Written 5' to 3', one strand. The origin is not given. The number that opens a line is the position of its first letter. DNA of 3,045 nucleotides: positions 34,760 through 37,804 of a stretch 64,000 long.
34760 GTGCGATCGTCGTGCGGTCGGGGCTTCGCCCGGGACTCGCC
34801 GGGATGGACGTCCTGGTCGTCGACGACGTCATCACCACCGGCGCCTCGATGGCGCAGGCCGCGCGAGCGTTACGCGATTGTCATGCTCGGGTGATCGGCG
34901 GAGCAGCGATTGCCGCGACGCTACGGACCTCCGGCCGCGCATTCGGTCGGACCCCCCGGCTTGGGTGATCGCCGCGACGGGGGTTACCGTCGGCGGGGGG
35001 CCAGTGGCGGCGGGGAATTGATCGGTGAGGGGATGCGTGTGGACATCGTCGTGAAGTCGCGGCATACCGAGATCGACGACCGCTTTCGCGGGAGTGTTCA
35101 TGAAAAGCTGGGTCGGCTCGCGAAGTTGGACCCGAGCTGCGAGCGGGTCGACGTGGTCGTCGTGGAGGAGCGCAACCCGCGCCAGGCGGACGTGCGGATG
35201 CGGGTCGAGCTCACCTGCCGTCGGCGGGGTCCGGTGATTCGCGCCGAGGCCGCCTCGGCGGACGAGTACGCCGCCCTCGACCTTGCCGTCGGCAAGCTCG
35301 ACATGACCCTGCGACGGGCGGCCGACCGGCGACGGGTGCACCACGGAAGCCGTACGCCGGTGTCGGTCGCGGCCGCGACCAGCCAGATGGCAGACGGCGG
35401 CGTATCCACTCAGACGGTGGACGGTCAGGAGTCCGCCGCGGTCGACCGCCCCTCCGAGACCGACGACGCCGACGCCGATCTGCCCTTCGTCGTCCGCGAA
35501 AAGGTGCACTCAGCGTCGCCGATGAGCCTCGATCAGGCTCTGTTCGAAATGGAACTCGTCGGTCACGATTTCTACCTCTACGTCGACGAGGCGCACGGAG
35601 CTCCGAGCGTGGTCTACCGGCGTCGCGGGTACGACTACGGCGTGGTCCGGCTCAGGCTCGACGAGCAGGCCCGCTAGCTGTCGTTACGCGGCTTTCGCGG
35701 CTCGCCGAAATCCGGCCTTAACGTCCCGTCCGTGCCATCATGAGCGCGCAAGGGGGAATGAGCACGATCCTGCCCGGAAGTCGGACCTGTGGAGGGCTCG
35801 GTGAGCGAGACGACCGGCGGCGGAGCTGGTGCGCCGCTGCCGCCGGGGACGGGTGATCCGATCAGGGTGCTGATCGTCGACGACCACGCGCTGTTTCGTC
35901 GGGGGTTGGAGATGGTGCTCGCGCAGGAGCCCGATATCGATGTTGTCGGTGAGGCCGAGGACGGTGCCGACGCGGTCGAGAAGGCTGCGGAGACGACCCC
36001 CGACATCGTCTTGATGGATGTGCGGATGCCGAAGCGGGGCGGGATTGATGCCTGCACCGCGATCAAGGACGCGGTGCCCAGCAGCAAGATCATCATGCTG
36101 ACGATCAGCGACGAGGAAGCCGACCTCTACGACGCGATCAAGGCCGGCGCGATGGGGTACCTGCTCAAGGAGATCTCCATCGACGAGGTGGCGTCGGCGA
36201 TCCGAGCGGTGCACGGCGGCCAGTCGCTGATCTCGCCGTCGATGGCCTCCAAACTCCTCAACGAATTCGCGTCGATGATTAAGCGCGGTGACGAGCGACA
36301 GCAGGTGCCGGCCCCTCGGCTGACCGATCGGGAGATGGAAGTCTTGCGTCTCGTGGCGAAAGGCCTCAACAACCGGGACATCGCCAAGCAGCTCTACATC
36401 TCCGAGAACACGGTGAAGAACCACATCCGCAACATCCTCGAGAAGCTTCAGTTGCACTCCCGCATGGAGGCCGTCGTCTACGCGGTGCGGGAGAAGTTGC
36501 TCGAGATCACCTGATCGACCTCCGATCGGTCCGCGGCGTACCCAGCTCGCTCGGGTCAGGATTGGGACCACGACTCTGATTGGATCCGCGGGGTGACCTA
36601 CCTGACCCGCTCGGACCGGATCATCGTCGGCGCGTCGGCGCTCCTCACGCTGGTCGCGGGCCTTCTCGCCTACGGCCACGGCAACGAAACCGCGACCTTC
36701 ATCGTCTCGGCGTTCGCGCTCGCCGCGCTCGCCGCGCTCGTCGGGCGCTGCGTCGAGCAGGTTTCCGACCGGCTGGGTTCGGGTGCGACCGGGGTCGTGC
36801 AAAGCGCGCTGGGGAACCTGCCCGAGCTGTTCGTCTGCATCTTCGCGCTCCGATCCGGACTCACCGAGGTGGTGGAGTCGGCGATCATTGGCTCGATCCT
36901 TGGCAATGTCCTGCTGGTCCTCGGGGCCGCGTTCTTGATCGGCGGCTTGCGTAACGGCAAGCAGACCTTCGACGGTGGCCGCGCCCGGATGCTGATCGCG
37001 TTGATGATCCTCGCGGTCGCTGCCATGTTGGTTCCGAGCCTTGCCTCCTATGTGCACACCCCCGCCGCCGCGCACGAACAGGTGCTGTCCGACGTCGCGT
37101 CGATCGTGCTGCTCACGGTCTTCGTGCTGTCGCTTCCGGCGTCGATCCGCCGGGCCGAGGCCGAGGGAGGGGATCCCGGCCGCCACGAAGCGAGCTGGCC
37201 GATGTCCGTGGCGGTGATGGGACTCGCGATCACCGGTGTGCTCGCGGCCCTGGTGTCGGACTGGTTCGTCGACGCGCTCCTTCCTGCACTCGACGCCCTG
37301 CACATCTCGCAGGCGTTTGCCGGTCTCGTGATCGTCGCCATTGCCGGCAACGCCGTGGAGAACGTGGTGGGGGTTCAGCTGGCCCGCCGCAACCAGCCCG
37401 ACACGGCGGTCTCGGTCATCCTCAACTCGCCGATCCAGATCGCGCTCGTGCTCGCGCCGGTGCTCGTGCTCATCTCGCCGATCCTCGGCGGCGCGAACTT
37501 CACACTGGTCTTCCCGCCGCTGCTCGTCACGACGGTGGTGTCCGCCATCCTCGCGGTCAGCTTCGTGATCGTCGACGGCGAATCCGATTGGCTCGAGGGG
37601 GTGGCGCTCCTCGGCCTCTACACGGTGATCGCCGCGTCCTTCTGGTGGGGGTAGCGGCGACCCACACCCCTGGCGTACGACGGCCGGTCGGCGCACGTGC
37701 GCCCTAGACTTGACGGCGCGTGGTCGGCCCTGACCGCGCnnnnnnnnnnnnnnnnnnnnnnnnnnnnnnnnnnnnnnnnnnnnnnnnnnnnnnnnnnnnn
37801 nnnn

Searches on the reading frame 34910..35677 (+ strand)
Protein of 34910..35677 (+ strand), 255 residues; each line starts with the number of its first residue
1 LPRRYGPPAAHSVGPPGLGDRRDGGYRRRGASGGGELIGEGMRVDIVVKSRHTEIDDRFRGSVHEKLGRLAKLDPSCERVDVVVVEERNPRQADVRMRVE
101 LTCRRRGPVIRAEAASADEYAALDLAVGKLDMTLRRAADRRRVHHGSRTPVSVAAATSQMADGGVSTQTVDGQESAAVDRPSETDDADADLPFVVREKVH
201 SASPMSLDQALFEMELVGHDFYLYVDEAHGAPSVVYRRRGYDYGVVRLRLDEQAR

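Call 76: search_protein_families(library=pfam, proteins=[window:34910-35677:+], max_evalue=0.00001)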
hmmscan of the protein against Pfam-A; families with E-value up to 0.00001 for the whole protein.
window:34910-35677:+ (255 aa): 2 families
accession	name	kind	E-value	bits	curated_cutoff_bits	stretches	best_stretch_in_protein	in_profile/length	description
PF16321.10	Ribosom_S30AE_C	-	7e-21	74.1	25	1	193-245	5-57/57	Sigma 54 modulation/S30EA ribosomal protein C terminus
PF02482.25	Ribosomal_S30AE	-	5.9e-16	59.4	23.7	1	46-142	1-88/88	Sigma 54 modulation protein / S30EA ribosomal protein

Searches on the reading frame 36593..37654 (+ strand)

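Call 76: search_protein_families(library=pfam, proteins=[window:36593-37654:+], max_evalue=0.00001)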
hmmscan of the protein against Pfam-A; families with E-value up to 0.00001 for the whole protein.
window:36593-37654:+ (353 aa): 1 family
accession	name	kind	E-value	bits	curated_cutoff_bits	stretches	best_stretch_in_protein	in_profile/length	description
PF01699.29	Na_Ca_ex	-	1.8e-35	122.5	24.9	2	208-351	3-150/151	Sodium/calcium exchanger protein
